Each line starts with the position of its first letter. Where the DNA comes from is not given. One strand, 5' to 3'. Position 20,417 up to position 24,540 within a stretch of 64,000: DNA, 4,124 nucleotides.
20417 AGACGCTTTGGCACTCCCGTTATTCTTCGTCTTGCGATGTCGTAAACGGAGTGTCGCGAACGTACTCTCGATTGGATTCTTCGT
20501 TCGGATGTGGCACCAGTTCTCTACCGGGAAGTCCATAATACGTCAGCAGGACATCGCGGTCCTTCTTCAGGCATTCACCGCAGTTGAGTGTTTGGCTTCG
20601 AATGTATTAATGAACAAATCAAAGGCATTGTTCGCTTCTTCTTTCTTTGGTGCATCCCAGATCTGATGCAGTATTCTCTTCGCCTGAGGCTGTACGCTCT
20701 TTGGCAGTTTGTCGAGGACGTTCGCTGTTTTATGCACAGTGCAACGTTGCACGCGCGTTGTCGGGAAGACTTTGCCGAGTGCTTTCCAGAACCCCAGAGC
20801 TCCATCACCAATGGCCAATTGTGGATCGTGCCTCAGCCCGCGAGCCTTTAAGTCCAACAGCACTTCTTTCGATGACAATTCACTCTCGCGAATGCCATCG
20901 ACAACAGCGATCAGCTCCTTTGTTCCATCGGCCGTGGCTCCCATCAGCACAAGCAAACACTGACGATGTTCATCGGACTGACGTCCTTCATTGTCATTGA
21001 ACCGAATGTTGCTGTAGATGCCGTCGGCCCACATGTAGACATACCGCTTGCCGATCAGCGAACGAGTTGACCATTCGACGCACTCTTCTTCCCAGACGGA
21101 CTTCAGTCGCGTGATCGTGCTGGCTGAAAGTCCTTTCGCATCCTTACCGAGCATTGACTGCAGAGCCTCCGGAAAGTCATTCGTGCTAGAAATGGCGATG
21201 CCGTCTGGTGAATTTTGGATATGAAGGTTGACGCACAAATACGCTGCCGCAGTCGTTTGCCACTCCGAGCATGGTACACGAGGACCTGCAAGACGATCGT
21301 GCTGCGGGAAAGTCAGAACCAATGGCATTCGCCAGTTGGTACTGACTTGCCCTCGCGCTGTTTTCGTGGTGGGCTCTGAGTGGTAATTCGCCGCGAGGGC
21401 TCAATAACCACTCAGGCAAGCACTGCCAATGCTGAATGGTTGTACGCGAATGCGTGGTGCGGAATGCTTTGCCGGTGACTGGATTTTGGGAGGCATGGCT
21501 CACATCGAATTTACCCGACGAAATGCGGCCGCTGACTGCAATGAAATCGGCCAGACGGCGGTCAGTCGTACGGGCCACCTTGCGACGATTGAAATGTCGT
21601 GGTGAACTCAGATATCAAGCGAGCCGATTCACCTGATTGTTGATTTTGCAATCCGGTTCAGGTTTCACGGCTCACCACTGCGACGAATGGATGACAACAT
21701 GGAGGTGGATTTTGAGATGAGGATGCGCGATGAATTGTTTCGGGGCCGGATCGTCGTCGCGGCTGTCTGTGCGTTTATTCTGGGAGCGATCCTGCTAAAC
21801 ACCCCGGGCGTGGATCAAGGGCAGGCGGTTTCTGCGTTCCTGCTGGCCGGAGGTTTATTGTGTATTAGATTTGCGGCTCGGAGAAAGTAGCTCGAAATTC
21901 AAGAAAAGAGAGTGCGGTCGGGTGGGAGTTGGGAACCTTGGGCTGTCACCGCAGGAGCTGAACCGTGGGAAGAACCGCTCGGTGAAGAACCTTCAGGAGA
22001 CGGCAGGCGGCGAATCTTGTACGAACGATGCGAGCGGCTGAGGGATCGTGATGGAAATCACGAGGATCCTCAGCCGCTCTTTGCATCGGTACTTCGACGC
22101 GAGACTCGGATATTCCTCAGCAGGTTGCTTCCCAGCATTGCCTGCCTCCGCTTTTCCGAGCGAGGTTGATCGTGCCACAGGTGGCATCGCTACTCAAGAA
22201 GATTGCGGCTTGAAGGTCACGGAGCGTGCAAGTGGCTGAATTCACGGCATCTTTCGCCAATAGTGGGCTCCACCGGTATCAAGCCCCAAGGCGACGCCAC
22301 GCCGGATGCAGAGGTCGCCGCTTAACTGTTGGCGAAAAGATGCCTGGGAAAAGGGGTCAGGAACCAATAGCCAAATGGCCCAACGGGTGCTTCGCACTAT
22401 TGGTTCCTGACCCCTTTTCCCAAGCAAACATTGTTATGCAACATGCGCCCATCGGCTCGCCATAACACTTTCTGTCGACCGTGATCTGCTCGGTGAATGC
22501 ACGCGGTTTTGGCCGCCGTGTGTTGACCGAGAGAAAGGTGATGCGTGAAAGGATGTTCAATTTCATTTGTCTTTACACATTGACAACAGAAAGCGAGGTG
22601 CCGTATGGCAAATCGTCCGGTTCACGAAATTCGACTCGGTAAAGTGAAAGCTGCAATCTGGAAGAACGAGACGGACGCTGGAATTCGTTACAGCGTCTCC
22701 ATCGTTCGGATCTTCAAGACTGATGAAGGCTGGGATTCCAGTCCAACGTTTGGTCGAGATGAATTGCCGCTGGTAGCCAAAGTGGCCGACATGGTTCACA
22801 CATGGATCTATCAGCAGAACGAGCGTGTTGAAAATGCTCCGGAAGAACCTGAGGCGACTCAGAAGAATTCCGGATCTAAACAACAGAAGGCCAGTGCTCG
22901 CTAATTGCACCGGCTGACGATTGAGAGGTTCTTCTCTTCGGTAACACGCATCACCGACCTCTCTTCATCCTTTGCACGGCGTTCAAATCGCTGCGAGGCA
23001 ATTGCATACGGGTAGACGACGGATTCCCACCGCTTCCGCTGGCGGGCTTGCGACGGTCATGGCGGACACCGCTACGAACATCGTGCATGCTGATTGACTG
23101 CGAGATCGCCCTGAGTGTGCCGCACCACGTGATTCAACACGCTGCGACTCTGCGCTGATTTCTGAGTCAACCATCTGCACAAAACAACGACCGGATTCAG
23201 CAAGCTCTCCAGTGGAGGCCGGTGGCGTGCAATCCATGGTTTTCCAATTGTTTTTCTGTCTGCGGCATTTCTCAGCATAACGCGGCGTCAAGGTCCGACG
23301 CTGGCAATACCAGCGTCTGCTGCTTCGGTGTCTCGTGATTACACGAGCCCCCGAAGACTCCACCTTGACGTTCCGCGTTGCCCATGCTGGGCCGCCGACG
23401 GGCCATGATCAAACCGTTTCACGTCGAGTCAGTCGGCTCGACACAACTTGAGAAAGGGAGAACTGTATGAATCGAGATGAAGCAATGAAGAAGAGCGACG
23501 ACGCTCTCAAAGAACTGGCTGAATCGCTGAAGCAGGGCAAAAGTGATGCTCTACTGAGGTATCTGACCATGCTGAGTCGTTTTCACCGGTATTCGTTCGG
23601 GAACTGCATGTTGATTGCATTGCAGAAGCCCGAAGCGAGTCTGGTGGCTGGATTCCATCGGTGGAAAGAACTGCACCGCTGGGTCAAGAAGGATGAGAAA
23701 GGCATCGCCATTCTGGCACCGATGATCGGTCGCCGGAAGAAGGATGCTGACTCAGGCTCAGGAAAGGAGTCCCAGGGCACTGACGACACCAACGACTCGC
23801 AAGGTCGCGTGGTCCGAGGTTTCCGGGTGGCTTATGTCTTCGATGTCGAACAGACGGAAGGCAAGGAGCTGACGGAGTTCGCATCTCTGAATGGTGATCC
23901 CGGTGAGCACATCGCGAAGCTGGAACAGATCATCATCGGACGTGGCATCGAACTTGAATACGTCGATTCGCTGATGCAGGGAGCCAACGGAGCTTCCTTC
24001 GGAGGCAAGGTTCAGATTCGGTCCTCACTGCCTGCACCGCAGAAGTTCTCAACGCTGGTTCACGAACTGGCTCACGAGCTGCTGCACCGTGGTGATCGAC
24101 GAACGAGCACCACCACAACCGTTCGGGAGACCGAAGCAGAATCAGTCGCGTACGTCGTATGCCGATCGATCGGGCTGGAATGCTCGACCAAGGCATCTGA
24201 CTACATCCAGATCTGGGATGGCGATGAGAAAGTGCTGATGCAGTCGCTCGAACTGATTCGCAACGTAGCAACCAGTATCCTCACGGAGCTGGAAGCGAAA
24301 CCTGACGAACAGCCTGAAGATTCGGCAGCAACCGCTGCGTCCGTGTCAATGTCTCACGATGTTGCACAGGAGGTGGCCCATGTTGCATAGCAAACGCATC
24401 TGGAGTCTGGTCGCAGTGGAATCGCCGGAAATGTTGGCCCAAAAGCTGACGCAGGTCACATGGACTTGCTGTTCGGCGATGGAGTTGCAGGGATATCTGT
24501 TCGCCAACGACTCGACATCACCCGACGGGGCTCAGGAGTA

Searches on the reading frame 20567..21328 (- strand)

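Call 48: search_protein_families(library=pfam, proteins=[window:20567-21328:-], max_evalue=0.001)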
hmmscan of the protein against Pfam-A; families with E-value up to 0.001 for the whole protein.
window:20567-21328:- (253 aa): 1 family
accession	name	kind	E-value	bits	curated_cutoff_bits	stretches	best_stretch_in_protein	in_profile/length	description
PF00872.24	Transposase_mut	-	3.5e-31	108.9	21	1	55-249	123-306/379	Transposase, Mutator family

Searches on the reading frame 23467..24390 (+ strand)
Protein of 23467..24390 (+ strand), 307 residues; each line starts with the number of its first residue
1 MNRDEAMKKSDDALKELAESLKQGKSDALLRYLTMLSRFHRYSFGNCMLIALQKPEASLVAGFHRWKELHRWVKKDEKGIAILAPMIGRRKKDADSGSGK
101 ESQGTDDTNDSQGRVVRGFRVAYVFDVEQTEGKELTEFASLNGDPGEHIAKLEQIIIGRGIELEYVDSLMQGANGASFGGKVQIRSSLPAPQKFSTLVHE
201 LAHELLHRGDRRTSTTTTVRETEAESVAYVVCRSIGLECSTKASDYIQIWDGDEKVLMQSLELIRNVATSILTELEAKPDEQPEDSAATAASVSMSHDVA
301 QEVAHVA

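Call 48: search_protein_families(library=pfam, proteins=[window:23467-24390:+], max_evalue=0.001)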
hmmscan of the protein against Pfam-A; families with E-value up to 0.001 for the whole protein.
window:23467-24390:+ (307 aa): 2 families
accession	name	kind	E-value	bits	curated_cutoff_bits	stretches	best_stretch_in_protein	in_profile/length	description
PF08401.16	ArdcN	-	7.1e-11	42.8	22.6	1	13-120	14-121/123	N-terminal domain of anti-restriction factor ArdC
PF06114.19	Peptidase_M78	-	0.00017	21.8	22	1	182-229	31-83/123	IrrE N-terminal-like domain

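Call 50: search_protein_families(library=padloc, proteins=[window:23467-24390:+], max_evalue=0.00001)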
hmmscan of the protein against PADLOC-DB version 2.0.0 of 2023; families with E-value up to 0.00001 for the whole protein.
window:23467-24390:+ (307 aa): 0 families
